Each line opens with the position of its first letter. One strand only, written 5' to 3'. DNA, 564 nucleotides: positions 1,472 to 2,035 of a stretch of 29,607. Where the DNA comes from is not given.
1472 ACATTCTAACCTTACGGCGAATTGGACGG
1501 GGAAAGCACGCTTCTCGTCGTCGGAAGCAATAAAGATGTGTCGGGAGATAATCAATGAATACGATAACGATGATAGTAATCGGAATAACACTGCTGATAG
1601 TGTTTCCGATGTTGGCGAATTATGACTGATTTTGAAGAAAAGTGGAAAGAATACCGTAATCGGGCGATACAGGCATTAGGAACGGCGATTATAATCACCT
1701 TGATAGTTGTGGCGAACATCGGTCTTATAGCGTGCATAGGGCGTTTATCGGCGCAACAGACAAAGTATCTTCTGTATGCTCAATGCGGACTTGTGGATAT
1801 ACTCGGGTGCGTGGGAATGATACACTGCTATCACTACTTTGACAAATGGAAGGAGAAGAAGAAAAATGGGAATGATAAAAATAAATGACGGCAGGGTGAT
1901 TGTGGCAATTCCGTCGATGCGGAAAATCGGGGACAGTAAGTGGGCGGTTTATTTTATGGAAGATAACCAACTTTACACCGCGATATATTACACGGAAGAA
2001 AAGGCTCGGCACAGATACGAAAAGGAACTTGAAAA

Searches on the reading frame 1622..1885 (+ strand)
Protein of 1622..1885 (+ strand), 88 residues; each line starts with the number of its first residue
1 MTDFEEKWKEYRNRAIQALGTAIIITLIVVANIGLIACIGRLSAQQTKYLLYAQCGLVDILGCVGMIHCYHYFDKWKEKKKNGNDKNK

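Call 23: search_protein_families(library=padloc, max_evalue=0.1, proteins=[window:1622-1885:+])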
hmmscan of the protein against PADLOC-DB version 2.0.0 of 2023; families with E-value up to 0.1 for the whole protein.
window:1622-1885:+ (88 aa): 1 family
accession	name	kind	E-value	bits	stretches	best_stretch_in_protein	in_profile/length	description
PDLC00498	JetB1|JetB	-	0.038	11.7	1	1-75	121-194/211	DUF4194 domain; MukE-like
